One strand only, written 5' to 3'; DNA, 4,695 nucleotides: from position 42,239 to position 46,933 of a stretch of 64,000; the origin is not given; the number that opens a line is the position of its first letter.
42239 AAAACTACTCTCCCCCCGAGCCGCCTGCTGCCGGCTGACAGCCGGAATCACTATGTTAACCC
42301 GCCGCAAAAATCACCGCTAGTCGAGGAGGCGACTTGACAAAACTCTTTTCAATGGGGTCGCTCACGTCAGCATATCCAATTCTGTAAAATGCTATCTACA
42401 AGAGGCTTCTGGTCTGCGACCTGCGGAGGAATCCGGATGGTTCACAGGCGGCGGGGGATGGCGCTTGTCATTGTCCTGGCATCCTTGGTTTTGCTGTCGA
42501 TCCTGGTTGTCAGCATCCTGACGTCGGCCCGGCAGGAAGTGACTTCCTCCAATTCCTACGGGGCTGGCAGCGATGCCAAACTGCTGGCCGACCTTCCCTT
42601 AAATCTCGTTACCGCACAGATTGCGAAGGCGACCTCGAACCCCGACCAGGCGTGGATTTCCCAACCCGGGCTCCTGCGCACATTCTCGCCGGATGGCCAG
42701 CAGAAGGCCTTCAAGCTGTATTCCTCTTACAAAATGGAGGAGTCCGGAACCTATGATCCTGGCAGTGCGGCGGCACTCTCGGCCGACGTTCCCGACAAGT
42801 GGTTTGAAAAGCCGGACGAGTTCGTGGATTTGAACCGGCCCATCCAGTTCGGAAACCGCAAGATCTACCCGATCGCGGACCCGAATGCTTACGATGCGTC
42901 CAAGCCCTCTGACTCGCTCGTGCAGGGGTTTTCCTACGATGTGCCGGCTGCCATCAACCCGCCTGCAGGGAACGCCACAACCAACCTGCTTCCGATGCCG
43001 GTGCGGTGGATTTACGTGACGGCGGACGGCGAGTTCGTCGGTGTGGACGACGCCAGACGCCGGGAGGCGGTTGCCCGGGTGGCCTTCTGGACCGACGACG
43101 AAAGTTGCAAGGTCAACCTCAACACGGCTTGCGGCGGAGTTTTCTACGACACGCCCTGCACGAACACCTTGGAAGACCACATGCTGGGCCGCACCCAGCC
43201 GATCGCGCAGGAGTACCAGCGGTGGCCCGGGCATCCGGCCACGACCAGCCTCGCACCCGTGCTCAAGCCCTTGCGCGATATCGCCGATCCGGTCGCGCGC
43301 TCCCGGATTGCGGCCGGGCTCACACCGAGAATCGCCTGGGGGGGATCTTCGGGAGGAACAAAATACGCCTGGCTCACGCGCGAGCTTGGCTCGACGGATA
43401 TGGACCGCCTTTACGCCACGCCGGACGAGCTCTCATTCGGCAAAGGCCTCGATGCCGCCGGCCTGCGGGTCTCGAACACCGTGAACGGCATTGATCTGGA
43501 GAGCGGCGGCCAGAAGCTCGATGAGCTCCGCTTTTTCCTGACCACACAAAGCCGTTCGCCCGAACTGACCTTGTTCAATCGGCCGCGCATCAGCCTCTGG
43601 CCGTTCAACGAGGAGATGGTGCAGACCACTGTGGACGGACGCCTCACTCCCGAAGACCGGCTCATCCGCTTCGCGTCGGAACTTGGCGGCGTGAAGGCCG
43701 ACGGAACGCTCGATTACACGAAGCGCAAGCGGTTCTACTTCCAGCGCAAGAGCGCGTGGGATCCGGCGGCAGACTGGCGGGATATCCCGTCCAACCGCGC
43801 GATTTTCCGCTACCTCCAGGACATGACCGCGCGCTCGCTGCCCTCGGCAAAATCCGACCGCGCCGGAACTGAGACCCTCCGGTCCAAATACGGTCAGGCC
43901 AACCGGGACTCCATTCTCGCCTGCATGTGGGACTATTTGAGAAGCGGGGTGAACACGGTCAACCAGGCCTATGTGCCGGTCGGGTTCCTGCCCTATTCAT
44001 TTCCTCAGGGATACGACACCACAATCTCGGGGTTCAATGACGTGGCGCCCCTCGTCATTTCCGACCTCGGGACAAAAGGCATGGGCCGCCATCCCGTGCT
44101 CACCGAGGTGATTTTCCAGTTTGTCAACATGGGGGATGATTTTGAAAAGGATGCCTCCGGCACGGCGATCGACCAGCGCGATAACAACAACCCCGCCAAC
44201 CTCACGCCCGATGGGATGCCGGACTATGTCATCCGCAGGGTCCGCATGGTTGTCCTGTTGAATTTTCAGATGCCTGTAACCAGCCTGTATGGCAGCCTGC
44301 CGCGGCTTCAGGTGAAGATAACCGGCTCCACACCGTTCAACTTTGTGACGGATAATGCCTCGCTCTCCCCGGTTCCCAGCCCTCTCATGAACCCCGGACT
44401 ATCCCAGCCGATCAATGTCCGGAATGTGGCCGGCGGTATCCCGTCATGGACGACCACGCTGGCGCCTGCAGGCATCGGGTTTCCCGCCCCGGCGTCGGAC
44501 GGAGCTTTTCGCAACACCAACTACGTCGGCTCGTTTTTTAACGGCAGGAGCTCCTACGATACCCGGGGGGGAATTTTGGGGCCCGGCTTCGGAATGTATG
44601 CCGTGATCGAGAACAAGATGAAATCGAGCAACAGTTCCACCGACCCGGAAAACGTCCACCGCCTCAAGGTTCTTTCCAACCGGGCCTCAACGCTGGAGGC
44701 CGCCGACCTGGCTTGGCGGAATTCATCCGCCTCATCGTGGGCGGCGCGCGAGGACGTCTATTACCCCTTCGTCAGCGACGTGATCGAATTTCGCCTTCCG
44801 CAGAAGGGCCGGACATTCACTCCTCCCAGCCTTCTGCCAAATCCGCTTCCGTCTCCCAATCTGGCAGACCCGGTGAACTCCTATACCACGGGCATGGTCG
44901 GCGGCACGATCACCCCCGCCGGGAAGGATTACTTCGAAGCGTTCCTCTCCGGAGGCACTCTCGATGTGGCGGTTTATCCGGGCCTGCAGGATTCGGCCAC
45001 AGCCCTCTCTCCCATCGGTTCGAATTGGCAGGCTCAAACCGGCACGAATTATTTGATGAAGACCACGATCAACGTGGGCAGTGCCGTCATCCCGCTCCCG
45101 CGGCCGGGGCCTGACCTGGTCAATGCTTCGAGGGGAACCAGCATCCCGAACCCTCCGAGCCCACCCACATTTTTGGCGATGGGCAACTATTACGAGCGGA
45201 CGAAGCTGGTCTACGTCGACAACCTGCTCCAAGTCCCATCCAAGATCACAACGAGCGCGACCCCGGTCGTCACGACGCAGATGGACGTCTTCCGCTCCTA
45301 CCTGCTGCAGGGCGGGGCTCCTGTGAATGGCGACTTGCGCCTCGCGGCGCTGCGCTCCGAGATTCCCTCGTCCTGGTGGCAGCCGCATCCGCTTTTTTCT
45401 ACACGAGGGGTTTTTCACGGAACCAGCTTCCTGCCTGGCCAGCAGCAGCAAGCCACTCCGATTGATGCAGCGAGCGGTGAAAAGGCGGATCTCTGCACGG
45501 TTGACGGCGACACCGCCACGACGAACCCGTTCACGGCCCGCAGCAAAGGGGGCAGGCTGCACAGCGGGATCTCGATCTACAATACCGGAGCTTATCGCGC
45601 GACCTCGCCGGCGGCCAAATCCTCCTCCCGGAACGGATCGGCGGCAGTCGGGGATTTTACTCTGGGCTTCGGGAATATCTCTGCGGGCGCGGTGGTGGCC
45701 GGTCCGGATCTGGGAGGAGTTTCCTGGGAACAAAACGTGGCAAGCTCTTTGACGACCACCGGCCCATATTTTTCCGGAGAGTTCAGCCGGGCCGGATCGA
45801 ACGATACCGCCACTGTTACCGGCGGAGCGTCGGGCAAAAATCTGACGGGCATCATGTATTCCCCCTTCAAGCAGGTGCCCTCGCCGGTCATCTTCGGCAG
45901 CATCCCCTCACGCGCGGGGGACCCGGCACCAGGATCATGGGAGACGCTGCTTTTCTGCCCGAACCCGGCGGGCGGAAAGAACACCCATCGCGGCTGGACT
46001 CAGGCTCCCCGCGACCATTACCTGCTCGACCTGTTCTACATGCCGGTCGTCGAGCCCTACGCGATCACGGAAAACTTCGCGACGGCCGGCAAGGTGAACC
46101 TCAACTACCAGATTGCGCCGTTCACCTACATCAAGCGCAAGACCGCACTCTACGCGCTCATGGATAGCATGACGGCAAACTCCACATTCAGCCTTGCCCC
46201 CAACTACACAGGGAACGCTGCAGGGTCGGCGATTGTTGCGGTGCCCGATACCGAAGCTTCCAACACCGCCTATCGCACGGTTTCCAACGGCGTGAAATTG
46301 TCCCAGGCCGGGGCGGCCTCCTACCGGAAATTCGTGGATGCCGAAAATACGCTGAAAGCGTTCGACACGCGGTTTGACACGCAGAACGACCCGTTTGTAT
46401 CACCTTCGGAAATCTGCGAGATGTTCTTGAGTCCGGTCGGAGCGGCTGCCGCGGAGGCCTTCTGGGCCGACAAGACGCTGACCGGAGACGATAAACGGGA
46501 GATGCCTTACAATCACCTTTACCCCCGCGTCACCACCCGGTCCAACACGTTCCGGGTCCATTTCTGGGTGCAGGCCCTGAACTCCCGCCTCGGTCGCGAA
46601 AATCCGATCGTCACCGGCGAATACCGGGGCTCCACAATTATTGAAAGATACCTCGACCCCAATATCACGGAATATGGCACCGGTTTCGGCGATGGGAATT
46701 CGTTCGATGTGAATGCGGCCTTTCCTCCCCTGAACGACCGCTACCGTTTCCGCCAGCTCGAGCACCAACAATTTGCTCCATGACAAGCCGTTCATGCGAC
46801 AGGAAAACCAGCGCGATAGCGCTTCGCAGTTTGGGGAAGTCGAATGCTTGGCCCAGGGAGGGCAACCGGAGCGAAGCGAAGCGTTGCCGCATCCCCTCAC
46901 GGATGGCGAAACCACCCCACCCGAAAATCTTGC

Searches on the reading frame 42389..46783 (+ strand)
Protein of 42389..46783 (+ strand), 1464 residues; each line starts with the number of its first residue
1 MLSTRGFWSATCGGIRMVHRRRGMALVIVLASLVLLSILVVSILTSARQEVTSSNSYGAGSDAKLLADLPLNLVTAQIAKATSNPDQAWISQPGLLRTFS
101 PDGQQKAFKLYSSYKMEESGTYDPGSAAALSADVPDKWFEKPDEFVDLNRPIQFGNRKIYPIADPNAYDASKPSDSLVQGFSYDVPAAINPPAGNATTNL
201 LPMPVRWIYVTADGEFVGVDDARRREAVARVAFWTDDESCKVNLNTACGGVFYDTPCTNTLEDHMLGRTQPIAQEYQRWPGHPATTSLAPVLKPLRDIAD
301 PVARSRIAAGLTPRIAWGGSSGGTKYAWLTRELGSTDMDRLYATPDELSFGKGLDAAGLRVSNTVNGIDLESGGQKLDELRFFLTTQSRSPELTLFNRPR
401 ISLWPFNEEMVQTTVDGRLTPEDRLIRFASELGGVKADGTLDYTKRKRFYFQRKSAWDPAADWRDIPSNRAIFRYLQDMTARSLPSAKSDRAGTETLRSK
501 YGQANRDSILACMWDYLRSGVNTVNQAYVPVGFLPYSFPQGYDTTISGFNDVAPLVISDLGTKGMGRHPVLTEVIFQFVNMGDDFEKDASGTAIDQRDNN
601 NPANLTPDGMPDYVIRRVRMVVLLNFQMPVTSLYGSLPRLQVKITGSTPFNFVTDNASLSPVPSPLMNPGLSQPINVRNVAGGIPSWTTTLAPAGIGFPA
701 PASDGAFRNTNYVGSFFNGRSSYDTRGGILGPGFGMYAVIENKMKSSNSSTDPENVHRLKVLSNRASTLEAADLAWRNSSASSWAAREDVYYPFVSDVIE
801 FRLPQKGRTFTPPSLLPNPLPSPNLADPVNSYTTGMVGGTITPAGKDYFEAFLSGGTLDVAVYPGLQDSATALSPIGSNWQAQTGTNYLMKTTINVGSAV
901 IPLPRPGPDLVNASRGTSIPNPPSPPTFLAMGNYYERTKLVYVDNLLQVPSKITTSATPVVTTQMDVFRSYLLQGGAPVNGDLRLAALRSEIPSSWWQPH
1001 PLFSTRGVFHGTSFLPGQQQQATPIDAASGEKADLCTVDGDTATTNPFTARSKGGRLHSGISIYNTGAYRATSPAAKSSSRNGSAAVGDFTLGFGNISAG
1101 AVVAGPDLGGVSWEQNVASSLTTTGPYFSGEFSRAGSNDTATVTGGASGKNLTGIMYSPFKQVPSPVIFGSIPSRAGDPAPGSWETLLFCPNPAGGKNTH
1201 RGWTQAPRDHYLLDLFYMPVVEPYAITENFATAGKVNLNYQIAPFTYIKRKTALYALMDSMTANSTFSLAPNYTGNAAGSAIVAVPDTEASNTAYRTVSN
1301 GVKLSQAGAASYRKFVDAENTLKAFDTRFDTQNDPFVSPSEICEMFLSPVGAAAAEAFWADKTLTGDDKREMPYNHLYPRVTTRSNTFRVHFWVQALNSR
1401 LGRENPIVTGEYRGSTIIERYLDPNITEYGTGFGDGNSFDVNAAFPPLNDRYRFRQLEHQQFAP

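Call 11: search_protein_families(library=pfam, proteins=[window:42389-46783:+], max_evalue=0.01)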
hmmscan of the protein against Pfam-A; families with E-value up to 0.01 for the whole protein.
window:42389-46783:+ (1464 aa): 0 families

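Call 41: search_protein_families(library=ncbifam, proteins=[window:42389-46783:+], max_evalue=0.001)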
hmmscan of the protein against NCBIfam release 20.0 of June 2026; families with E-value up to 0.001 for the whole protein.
window:42389-46783:+ (1464 aa): 2 families
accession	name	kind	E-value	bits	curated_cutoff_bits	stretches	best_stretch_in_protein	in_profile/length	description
TIGR02600.1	Verru_Chthon_A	subfamily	3.5e-229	764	332.3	1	23-1464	1-1296/1296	Verru_Chthon cassette protein A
NF037980.1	T2SS_GspK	equivalog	2.6e-06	27.2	130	0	22-92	2-74/307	type II secretion system minor pseudopilin GspK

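Call 48: find_homologous_proteins(query=window:42389-46783:+, max_evalue=1e-30)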
Query window:42389-46783:+ (1464 aa): 1407 proteins with E <= 1e-30 among 8000 candidates; the best 120 are listed.
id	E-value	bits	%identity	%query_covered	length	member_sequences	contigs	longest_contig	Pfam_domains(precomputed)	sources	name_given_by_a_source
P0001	0.0e+0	3332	100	99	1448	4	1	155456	-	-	-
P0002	0.0e+0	2571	79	97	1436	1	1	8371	-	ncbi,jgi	jgi:uncharacterized protein (TIGR02600 family)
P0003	0.0e+0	2557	77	100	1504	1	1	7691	-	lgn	-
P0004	0.0e+0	2473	76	98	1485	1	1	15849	-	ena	-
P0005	0.0e+0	2436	77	98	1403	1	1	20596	-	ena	-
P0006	0.0e+0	2430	75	98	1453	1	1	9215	-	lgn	-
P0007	0.0e+0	2313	72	98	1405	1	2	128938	-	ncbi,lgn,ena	-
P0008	0.0e+0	2239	70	98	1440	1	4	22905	-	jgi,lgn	jgi:hypothetical protein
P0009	0.0e+0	1864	70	81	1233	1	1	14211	-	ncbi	ncbi:MAG: Verru_Chthon cassette protein A, partial [Verrucomicrobiae bacterium]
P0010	0.0e+0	1629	79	65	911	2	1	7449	-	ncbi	ncbi:MAG: Verru_Chthon cassette protein A [Verrucomicrobiota bacterium]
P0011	0.0e+0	1550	54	97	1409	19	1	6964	-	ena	-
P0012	0.0e+0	1446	49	100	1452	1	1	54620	-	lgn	-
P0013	0.0e+0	1440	49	97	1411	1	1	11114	-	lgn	-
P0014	0.0e+0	1417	49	99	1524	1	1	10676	-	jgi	jgi:uncharacterized protein (TIGR02600 family)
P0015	0.0e+0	1362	49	97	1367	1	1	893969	-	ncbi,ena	-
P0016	0.0e+0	1326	79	50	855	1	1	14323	-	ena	-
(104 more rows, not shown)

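Call 49: find_encoding_contigs(protein=P0001, flank=10000, max_places=3)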
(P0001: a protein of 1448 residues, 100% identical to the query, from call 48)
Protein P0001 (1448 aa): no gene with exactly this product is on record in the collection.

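Call 50: find_encoding_contigs(protein=P0007, flank=10000, max_places=3)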
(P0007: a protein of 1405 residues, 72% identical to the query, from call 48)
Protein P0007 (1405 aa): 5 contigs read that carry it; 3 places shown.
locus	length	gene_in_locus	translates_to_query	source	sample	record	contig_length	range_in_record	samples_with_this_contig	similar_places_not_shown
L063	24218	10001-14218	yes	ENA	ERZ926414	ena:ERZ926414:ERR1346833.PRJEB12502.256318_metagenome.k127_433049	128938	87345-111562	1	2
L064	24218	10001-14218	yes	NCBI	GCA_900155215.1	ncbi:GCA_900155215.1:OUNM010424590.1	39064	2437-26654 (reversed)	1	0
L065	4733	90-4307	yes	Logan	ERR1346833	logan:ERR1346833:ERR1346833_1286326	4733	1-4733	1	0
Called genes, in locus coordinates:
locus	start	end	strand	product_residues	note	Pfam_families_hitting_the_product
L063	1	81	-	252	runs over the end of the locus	-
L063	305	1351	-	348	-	PF00356:LacI, PF00532:Peripla_BP_1, PF13407:Peripla_BP_4 (weak), PF13377:Peripla_BP_3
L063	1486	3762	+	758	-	PF06165:GH94_b-supersand, PF17167:Glyco_hydro_94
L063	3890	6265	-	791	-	-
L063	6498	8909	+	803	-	PF06165:GH94_b-supersand, PF17167:Glyco_hydro_94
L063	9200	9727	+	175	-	PF11848:DUF3368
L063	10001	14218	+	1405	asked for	-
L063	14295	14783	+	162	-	-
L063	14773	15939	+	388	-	PF07963:N_methyl (weak)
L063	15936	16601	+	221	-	PF07963:N_methyl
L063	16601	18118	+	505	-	PF13347:MFS_2 (weak), PF07690:MFS_1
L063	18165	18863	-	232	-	PF00392:GntR, PF07729:FCD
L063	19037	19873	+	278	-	PF04951:Peptidase_M55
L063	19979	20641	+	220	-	-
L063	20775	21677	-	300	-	PF00294:PfkB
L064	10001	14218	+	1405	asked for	-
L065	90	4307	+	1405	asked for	-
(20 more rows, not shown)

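Call 51: find_encoding_contigs(protein=P0005, flank=10000, max_places=3)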
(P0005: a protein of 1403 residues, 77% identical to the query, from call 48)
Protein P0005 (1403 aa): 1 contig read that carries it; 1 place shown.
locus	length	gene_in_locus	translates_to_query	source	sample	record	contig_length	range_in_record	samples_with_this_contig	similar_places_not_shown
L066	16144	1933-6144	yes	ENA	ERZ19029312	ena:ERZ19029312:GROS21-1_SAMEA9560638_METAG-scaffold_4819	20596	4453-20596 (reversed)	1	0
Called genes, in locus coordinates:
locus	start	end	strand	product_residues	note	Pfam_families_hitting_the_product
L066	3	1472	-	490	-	?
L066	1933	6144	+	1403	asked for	-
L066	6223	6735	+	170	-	-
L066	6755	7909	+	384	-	PF07963:N_methyl (weak)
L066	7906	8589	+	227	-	PF07963:N_methyl (weak)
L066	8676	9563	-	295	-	PF13385:Laminin_G_3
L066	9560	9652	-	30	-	-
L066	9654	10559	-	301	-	PF00135:COesterase, PF07224:Chlorophyllase (weak), PF20434:BD-FAE, PF07859:Abhydrolase_3, PF00326:Peptidase_S9 (faint)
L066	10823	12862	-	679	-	PF02449:Glyco_hydro_42, PF08532:Glyco_hydro_42M, PF08533:Glyco_hydro_42C (weak)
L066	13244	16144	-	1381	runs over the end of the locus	PF12951:PATR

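Call 56: find_encoding_contigs(protein=P0004, flank=10000, max_places=2)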
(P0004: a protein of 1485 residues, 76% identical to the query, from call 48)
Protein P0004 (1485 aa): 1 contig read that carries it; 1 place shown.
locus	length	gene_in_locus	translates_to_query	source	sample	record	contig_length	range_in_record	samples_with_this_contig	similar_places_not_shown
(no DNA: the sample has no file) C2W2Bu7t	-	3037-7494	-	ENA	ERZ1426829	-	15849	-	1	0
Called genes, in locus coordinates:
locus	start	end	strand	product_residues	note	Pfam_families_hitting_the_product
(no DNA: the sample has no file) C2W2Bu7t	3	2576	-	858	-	?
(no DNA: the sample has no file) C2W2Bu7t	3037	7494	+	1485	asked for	-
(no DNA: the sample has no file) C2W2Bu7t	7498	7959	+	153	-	-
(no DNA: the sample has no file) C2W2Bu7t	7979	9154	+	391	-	PF07963:N_methyl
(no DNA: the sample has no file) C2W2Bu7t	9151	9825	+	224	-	PF07963:N_methyl (faint)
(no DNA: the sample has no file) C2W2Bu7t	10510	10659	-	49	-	-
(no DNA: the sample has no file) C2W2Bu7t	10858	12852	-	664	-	PF11896:GlgE_dom_N_S, PF00128:Alpha-amylase (faint), PF21702:GLGE_C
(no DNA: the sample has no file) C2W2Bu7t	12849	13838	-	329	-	PF01636:APH, PF19974:TCAD9 (weak)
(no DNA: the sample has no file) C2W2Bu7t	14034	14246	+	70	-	-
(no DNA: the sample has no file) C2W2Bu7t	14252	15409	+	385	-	PF00535:Glycos_transf_2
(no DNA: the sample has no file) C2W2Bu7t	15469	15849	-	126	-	?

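Call 57: find_encoding_contigs(protein=P0008, flank=10000, max_places=4)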
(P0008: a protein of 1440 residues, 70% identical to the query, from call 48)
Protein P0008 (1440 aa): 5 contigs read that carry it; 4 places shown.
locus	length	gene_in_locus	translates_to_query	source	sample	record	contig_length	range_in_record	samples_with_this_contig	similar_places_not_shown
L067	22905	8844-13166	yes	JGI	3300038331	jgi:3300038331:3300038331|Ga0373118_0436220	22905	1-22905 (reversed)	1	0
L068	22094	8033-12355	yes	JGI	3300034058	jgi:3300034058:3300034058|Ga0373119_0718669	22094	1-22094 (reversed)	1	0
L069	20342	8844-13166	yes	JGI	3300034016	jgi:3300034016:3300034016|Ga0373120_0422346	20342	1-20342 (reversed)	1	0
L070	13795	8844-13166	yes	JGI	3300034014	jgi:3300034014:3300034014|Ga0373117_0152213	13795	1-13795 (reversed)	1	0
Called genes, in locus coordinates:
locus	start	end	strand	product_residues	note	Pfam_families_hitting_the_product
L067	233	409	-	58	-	-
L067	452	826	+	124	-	PF25583:WCX (weak)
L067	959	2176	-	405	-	PF02746:MR_MLE_N, PF13378:MR_MLE_C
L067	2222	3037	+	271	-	PF01614:IclR_C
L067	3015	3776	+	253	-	PF00106:adh_short, PF08659:KR (weak), PF13561:adh_short_C2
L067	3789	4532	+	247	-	PF03737:RraA-like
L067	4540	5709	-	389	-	PF10282:Lactonase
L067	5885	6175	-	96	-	PF13683:rve_3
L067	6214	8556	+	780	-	PF06165:GH94_b-supersand, PF17167:Glyco_hydro_94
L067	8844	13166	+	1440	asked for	-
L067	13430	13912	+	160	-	-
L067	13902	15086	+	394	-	PF07963:N_methyl (weak)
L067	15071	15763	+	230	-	-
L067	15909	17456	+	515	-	PF07690:MFS_1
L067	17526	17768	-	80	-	-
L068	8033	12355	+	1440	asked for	-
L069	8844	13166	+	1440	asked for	-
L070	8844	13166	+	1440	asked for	-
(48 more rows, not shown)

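Call 58: find_encoding_contigs(protein=P0016, flank=10000, max_places=2)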
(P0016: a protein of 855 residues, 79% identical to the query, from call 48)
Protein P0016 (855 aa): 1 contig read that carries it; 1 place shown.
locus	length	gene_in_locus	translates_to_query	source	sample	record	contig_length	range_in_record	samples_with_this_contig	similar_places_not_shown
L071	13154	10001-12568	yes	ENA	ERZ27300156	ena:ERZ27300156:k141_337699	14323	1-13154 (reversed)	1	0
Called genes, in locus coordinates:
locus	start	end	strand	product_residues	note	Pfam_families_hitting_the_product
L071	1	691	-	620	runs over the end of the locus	?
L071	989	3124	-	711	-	PF17678:Glyco_hydro_92N, PF07971:Glyco_hydro_92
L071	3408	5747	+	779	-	PF06165:GH94_b-supersand, PF17167:Glyco_hydro_94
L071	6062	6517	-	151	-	PF01797:Y1_Tnp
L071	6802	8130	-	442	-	PF15892:BNR_4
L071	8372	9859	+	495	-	PF07690:MFS_1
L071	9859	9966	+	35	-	-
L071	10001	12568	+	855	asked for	-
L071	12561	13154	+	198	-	?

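Call 59: find_encoding_contigs(protein=P0002, flank=10000, max_places=2)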
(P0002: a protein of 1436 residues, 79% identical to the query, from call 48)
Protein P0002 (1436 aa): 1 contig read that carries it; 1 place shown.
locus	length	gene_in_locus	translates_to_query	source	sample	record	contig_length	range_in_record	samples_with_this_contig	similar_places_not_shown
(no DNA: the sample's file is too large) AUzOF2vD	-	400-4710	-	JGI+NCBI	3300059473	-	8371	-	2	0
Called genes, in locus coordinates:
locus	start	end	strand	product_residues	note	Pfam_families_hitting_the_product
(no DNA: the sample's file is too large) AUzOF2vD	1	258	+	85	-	?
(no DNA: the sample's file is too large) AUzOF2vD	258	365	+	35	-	-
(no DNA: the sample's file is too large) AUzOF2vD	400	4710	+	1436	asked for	-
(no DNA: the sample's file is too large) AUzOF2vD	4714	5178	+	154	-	-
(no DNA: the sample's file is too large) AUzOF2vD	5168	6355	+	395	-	PF07963:N_methyl (weak)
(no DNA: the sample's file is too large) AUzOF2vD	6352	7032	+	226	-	PF07963:N_methyl (weak)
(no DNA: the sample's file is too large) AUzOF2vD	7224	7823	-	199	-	-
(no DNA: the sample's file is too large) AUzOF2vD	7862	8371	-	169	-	?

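Call 85: search_protein_families(library=pfam, proteins=[L071:6062-6517:-], max_evalue=1)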
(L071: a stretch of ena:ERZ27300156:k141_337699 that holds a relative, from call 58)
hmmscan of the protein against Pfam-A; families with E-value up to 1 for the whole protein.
L071:6062-6517:- (151 aa): 1 family
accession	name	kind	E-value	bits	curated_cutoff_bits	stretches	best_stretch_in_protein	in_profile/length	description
PF01797.21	Y1_Tnp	-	1.9e-23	83.3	23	1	6-120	3-121/121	Transposase IS200 like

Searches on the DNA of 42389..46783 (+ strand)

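Call 71: search_rna_families(source=L066, start=10500, end=13300, threshold=evalue, max_evalue=5, show_alignments=2)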
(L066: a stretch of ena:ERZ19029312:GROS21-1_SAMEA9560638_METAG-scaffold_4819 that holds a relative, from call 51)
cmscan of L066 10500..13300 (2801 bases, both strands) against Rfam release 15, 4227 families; matches with E-value up to 5: 3.
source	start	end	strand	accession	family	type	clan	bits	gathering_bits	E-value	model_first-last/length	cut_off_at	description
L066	12928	12977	+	RF01519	CC0196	Gene; sRNA;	-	14.9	35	4.4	1-58/58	no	Caulobacter sRNA CC0196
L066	11209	11298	+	RF01128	sR43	Gene; snRNA; snoRNA; CD-box;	-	14.2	45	2.5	1-56/56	no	Small nucleolar RNA sR42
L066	11072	11098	-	RF01136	sR28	Gene; snRNA; snoRNA; CD-box;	-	13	39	3.4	1-55/55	no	Small nucleolar RNA sR28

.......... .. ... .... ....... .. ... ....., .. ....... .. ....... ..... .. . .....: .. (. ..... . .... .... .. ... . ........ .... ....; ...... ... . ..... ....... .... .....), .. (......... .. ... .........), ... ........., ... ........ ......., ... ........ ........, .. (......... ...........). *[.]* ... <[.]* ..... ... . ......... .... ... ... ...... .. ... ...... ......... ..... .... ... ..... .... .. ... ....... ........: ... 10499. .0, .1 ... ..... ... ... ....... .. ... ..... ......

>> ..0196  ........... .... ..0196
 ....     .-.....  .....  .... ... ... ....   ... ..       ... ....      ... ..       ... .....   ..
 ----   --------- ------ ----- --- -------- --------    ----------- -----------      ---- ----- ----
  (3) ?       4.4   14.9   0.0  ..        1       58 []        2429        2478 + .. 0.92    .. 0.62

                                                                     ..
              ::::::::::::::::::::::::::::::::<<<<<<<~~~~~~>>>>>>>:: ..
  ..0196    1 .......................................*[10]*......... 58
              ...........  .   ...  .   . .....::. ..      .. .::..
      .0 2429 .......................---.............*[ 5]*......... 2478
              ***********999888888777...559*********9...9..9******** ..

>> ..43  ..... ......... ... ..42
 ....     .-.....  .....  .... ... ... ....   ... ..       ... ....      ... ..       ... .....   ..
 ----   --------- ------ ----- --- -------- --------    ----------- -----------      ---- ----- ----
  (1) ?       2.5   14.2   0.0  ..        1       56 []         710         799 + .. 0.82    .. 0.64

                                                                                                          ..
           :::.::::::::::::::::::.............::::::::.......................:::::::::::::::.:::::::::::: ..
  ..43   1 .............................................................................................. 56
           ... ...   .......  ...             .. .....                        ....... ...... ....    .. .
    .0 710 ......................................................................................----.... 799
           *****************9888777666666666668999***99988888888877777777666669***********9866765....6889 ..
